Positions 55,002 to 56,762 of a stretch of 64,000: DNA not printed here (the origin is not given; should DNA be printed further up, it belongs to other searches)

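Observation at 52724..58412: Three-gene operon: TerB-N/TerB-C protein + DUF2791 (BrxD-type) ATPase + Lhr-like DExH helicase, a Shango-like candidate anti-phage / DNA-processing system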

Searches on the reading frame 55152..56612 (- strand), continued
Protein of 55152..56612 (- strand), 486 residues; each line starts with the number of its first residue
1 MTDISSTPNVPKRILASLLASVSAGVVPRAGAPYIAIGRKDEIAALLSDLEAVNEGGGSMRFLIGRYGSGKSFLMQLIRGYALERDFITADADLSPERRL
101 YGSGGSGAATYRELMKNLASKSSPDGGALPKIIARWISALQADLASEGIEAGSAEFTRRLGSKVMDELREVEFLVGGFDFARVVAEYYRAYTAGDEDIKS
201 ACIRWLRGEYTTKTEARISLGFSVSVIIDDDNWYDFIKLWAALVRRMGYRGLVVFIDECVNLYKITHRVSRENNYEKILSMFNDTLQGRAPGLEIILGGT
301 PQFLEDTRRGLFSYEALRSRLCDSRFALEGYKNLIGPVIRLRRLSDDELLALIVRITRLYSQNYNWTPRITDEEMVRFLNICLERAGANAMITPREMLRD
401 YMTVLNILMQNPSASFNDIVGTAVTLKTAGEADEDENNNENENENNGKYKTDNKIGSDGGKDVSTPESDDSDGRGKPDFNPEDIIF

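Call 89: fold_search(model_id=the predicted structure, library=pdb)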
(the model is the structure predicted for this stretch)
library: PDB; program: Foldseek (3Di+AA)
matches with E <= 10: 853; with E <= 0.001: 0
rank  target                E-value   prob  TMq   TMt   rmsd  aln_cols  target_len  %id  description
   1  9gi1_f                1.1e-03  0.69  0.18  0.16  31.2       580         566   14  Structure of the S.aureus MecA/ClpC/ClpP degradation system (released 2025-08-20)
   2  4lj4                  1.5e-03  0.91  0.19  0.27  17.9       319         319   16  ClpB NBD2 from T. thermophilus, nucleotide-free (released 2014-02-12)
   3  6j6i_C                1.9e-03  0.99  0.26  0.18  16.8       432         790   11  Reconstitution and structure of a plant NLR resistosome conferring immunity (released 2019-03-20)
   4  7tjh_D                2.0e-03  1.00  0.35  0.39   7.5       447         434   10  S. cerevisiae ORC bound to 84 bp ARS1 DNA and Cdc6 (state 1) with flexible Orc6 N-terminal domain (released 2022-10-05)
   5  5zr1_D                2.1e-03  1.00  0.35  0.38   7.9       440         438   10  Saccharomyces Cerevisiae Origin Recognition Complex Bound to a 72-bp Origin DNA containing ACS and B1 element (released 2018-07-11)
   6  9zdx_C                2.1e-03  0.97  0.28  0.25  16.3       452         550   12  Dimer of ATPase BrxC containing a Walker B mutation and bound to ATP from the Acinetobacter BREX system (released 2026-04-08)
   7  6mat_E                2.3e-03  0.38  0.14  0.13  28.9       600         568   12  Cryo-EM structure of the essential ribosome assembly AAA-ATPase Rix7 (released 2019-02-06)
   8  9rai_f                2.5e-03  0.57  0.18  0.12  32.6       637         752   12  Structure of the S.aureus MecA/ClpC/ClpP degradation system (released 2025-09-10)
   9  2qby_A                2.7e-03  1.00  0.34  0.44   8.6       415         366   10  Crystal structure of a heterodimer of Cdc6/Orc1 initiators bound to origin DNA (from S. solfataricus) (released 2007-09-11)
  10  4i63_B                2.9e-03  1.00  0.32  0.47  12.2       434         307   14  Crystal Structure of E-R ClpX Hexamer (released 2013-05-15)
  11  6j5t_C                2.9e-03  0.99  0.27  0.18  15.9       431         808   11  Reconstitution and structure of a plant NLR resistosome conferring immunity (released 2019-03-20)
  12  8hr8_H                2.9e-03  0.96  0.27  0.18  13.9       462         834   10  Structure of heptameric RdrA ring (released 2023-02-01)
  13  7tji_D                3.2e-03  1.00  0.33  0.35   8.5       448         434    9  S. cerevisiae ORC bound to 84 bp ARS1 DNA and Cdc6 (state 2) with flexible Orc6 N-terminal domain (released 2022-10-05)
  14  7uqi_D                3.4e-03  1.00  0.22  0.20   6.7       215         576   13  Cryo-EM structure of the S. cerevisiae chromatin remodeler Yta7 hexamer bound to ADP (released 2023-02-01)
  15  7tjj_D                3.5e-03  1.00  0.35  0.39   7.3       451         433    9  S. cerevisiae ORC bound to 84 bp ARS1 DNA and Cdc6 (state 1) with docked Orc6 N-terminal domain (released 2022-10-05)
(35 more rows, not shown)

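Call 97: search_protein_families(library=padloc, proteins=[L172:6671-9004:+, L172:9001-10296:+, L172:10271-12493:+, L170:6382-7983:+, L170:7980-9311:+, L170:9323-11557:+], max_evalue=1e-10)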
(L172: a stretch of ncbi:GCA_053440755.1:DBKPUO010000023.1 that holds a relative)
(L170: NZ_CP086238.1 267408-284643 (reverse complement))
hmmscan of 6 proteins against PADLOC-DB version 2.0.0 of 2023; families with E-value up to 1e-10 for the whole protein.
L172:6671-9004:+ (777 aa): 1 family
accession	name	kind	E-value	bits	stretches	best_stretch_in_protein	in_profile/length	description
PDLC03958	SngA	-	5.1e-120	400.6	1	69-776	13-524/528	-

L172:9001-10296:+ (431 aa): 2 families
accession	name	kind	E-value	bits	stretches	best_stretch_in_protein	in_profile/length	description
PDLC03959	SngB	-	1.5e-187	622.1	1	3-431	5-439/439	-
PDLC02494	BrxD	-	5.6e-45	152.3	1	1-394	1-401/440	BrxD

L172:10271-12493:+ (740 aa): 21 families
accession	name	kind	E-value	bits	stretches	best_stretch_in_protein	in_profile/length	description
PDLC03960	SngC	-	1.4e-290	964.2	1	11-732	4-717/720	-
PDLC02503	BrxHI|BrxHII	-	1.3e-127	425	1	12-733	4-689/698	BrxHI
PDLC02501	BrxHI|BrxHII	-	2.2e-79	265.6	1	26-623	18-582/925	BrxHI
PDLC02897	DpdJ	-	5.2e-38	128.5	1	3-412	72-487/1570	DpdJ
PDLC00037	DruE3|DruE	-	6.6e-25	85.1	1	323-393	1047-1116/2055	SNF2 family N-terminal domain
PDLC00035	DruE3|DruE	-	8.9e-24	81.3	2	325-392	1052-1118/1460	SNF2 family N-terminal domain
PDLC00036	DruE3|DruE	-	5.2e-19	64.9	0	42-204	103-287/2023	SNF2 family N-terminal domain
PDLC00192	HamB1|HamB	-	4e-18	62.5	1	32-195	269-426/1104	DEAD-box helicase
PDLC02864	DpdF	-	2.2e-17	61.1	1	28-382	19-332/610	DpdF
PDLC00015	DruE2|DruE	-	3.1e-17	59.6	0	340-392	1177-1229/1887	SNF2 family N-terminal domain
PDLC00051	DruE4|DruE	-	3.2e-17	59.4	0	340-392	1131-1183/1829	SNF2 family N-terminal domain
PDLC03928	PsyrT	-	3e-16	56.9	0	30-190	20-173/689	-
PDLC00014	DruE2|DruE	-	1.3e-15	54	0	340-392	1206-1258/1928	SNF2 family N-terminal domain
PDLC02896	DpdJ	-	1.8e-15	53.8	0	123-229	330-439/1487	DpdJ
PDLC01252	Cas3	-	7.9e-15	53.1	1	50-380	2-291/324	CAS-I; effector_G3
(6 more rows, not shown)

L170:6382-7983:+ (533 aa): 1 family
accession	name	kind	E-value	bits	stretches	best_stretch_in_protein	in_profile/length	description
PDLC03958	SngA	-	6.4e-63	212.1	1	50-528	53-527/528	-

L170:7980-9311:+ (443 aa): 2 families
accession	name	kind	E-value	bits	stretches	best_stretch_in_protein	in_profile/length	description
PDLC03959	SngB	-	7.2e-187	619.8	1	5-428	3-426/439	-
PDLC02494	BrxD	-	1.5e-46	157.4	1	8-411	4-404/440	BrxD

L170:9323-11557:+ (744 aa): 17 families
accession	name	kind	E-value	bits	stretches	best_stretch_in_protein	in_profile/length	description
PDLC03960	SngC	-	3.1e-279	926.7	1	2-735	4-715/720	-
PDLC02503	BrxHI|BrxHII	-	4.6e-125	416.5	1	1-734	2-685/698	BrxHI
PDLC02501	BrxHI|BrxHII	-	3.1e-82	275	2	1-213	1-215/925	BrxHI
PDLC02897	DpdJ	-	3e-24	82.9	1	27-378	104-456/1570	DpdJ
PDLC01761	Cas3b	-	5.6e-17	59.7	0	22-111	219-297/705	-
PDLC02864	DpdF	-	6.2e-17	59.6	0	261-387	221-340/610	DpdF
PDLC00037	DruE3|DruE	-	7e-17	58.5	0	39-203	119-313/2055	SNF2 family N-terminal domain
PDLC02896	DpdJ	-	4.2e-15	52.5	0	118-198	334-417/1487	DpdJ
PDLC03928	PsyrT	-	9.9e-14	48.5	0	275-384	242-344/689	-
PDLC00192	HamB1|HamB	-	1.9e-13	47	1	27-206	273-447/1104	DEAD-box helicase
PDLC00036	DruE3|DruE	-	3.5e-13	45.6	0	40-161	110-251/2023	SNF2 family N-terminal domain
PDLC00035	DruE3|DruE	-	8.4e-13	44.9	0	38-195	119-301/1460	SNF2 family N-terminal domain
PDLC01196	Cas3d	-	2.1e-12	44.4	0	35-100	26-84/594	CAS-I-D; effector_G3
PDLC00175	HamB1|HamB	-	1.3e-11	40.7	0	24-207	227-404/1000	DEAD-box helicase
PDLC01252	Cas3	-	1.6e-11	42.2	1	41-387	2-300/324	CAS-I; effector_G3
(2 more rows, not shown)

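Call 107: search_protein_families(library=padloc, proteins=[L114:5591-9010:-, L101:5913-8879:-, L101:3874-5436:-, L110:3681-5903:+, L104:4298-6286:+, L165:5896-7710:-, L147:385-2208:+, L102:5903-7626:+, L121:2620-4278:+, L136:3567-5294:+], max_evalue=0.00001)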
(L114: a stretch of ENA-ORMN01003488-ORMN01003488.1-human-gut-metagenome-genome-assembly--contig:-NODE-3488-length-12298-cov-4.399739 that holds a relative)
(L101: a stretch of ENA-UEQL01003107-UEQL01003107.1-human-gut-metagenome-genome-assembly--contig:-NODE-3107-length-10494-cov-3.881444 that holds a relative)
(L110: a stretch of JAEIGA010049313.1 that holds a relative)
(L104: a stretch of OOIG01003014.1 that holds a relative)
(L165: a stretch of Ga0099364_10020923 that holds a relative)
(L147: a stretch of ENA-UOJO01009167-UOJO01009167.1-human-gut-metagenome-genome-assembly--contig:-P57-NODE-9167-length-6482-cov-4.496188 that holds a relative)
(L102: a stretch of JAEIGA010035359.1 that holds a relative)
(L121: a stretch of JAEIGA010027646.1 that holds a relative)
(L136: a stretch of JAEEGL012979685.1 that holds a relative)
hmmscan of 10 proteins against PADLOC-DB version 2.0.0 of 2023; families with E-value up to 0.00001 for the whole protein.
L114:5591-9010:- (1139 aa): 0 families

L101:5913-8879:- (988 aa): 0 families

L101:3874-5436:- (520 aa): 0 families

L110:3681-5903:+ (740 aa): 0 families

L104:4298-6286:+ (662 aa): 1 family
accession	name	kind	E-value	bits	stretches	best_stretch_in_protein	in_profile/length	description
PDLC04134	mad2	-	1.3e-12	45.3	1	469-564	258-350/492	mads_2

L165:5896-7710:- (604 aa): 0 families

L147:385-2208:+ (607 aa): 0 families

L102:5903-7626:+ (574 aa): 0 families

L121:2620-4278:+ (552 aa): 0 families

L136:3567-5294:+ (575 aa): 0 families
